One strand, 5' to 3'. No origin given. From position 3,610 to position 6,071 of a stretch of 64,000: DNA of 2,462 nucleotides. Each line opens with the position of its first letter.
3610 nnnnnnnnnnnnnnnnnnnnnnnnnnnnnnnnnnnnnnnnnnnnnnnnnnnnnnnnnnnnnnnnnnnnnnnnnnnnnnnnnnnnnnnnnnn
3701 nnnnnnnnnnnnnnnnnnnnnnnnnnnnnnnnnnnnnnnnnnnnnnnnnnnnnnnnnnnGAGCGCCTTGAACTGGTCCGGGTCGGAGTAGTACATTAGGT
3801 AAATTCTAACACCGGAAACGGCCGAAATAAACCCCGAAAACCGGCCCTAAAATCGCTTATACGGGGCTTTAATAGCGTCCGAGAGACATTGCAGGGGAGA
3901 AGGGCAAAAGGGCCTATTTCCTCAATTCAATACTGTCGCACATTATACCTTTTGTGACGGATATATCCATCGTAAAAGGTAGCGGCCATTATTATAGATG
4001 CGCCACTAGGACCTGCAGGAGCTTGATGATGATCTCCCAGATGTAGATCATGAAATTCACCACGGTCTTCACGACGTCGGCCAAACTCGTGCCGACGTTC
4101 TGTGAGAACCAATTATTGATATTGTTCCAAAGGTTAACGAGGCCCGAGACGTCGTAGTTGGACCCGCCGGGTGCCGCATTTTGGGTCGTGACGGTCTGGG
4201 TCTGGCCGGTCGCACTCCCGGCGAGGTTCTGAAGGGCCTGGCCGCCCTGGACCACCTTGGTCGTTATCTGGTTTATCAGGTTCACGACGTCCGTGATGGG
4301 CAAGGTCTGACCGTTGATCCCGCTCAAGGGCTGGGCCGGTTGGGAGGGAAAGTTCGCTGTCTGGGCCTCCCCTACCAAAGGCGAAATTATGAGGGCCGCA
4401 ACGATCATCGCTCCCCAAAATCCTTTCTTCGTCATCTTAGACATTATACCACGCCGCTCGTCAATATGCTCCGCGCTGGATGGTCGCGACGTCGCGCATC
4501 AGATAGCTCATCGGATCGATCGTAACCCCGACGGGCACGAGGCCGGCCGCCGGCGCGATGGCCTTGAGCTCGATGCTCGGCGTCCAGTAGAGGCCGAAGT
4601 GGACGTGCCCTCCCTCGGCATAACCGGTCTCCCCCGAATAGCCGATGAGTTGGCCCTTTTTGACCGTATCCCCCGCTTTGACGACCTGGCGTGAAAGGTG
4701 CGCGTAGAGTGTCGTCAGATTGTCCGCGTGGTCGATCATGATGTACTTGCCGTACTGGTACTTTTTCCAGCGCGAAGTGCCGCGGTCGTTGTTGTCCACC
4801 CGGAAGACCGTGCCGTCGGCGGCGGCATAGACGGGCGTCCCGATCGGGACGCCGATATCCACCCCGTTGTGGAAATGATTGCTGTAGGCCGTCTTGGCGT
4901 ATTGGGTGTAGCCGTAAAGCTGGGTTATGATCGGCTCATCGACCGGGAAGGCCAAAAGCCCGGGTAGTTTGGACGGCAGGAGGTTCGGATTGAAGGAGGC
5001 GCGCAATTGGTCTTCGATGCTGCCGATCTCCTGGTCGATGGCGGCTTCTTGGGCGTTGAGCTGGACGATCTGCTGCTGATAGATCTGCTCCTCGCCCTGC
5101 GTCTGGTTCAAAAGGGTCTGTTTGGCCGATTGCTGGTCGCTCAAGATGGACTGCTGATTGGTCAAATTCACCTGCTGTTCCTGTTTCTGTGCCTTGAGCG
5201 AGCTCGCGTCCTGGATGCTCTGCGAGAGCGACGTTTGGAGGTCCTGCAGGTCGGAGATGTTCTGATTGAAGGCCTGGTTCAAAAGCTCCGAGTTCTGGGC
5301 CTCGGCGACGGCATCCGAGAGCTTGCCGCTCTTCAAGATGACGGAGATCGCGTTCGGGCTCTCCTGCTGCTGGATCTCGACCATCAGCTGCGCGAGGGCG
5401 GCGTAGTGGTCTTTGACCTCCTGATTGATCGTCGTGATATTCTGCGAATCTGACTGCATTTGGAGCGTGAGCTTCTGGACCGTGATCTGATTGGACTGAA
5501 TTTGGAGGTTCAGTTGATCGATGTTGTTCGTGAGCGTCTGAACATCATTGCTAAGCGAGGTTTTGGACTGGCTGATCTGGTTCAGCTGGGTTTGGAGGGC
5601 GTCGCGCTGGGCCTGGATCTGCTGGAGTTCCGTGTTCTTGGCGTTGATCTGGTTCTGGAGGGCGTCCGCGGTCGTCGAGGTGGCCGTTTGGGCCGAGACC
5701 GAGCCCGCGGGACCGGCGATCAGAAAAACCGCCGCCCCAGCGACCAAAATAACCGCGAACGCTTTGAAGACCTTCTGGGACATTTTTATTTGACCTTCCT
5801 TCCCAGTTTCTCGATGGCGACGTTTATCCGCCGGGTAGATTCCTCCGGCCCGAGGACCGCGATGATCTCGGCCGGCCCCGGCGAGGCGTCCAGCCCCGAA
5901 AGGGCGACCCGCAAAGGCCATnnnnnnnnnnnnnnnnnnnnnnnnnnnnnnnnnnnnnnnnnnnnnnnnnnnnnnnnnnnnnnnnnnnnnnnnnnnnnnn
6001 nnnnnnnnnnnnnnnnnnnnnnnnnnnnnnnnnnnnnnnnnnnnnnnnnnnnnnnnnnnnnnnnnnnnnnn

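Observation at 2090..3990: Lower-GC islet with a consensus promoter, a Cys-rich orphan and a Cas4-like nuclease between rpmA and the M23 peptidase gene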

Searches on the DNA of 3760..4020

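Call 98: search_rna_families(source=window, start=3760, end=4020, threshold=evalue, max_evalue=10, show_alignments=3)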
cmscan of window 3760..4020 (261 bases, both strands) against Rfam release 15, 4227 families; matches with E-value up to 10: 3.
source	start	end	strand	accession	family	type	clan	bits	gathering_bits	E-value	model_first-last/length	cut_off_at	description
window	3878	3986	+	RF02822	Srn266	Gene; sRNA;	-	15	63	4.7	1-112/112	no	Streptococcus RNA 266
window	3939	3998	-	RF02822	Srn266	Gene; sRNA;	-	14.1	63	7.4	49-112/112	no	Streptococcus RNA 266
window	3792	3831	+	RF02946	cow-rumen-1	Gene; sRNA;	-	12.9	53.4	2.7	1-61/61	no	cow-rumen-1 RNA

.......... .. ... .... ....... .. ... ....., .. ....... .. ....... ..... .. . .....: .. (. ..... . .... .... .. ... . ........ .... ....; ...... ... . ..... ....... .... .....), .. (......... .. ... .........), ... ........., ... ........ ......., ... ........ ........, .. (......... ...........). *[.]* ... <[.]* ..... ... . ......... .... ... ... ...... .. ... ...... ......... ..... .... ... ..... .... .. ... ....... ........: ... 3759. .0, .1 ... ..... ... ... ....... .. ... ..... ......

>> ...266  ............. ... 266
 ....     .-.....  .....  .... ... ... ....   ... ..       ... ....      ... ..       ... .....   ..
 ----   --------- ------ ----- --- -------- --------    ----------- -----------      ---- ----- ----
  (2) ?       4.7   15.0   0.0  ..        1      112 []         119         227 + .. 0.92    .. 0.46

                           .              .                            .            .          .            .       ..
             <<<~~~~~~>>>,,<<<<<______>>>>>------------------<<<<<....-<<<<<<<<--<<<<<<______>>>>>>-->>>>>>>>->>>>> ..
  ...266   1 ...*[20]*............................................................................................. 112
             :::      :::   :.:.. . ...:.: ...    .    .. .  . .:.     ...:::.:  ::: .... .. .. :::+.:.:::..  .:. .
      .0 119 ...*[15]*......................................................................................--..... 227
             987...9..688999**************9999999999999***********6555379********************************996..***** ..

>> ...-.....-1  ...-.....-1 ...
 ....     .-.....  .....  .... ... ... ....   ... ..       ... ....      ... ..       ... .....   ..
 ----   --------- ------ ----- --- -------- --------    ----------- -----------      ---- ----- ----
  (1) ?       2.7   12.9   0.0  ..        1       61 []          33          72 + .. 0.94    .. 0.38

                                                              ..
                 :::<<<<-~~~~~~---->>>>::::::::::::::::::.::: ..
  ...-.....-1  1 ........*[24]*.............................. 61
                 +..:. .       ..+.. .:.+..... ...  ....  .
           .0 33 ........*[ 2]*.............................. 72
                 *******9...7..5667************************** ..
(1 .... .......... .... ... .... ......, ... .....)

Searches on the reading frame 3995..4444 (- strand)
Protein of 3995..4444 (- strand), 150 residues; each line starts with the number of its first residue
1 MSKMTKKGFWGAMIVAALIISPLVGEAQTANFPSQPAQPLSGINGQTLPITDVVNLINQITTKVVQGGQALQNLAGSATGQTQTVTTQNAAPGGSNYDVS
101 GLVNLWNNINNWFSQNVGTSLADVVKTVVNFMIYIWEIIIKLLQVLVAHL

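Call 10: search_protein_families(library=pfam, proteins=[window:3995-4444:-], max_evalue=1)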
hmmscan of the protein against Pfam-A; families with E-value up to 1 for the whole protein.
window:3995-4444:- (150 aa): 0 families

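Call 11: search_protein_families(library=ncbifam, proteins=[window:3995-4444:-], max_evalue=1)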
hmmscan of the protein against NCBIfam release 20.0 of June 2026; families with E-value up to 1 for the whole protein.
window:3995-4444:- (150 aa): 1 family
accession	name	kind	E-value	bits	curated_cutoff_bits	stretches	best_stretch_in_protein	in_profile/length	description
NF045751.1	MPN385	equivalog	0.012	16.3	120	1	99-135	43-79/105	MPN385 family protein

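Call 75: search_protein_families(library=padloc, proteins=[window:3995-4444:-], max_evalue=1)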
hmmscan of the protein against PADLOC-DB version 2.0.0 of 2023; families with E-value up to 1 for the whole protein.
window:3995-4444:- (150 aa): 0 families

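Call 76: search_protein_families(library=phrogs, proteins=[window:3995-4444:-], max_evalue=1)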
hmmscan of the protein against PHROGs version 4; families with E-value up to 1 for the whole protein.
window:3995-4444:- (150 aa): 1 family
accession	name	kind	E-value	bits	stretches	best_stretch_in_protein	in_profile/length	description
phrog_10015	-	unknown function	0.29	12.6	1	94-129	2-37/53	-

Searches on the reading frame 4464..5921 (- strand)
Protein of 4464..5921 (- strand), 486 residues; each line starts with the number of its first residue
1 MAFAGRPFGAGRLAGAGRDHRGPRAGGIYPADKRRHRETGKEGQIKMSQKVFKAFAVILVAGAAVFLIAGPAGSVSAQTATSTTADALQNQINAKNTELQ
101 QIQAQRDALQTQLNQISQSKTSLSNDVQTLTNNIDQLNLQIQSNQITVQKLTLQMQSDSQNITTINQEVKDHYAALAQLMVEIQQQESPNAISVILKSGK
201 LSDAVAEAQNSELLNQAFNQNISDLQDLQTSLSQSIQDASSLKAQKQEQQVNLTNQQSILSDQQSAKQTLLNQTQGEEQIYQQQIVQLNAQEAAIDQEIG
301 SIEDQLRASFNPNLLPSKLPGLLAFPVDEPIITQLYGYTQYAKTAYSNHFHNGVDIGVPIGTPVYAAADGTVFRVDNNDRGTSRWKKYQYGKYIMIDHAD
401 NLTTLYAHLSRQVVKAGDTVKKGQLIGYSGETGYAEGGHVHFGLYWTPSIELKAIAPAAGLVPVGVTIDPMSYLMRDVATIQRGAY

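Call 10: search_protein_families(library=pfam, proteins=[window:4464-5921:-], max_evalue=1)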
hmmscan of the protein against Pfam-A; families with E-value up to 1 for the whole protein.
window:4464-5921:- (486 aa): 3 families
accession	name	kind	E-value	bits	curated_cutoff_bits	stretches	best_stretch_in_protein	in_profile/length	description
PF01551.29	Peptidase_M23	-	8.1e-30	103.3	28.7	1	350-446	2-89/96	Peptidase family M23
PF13375.12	RnfC_N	-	0.022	15.2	25.6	1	411-431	43-63/101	RnfC Barrel sandwich hybrid domain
PF00038.26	Filament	-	0.043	13.9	40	1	84-307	55-280/313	Intermediate filament protein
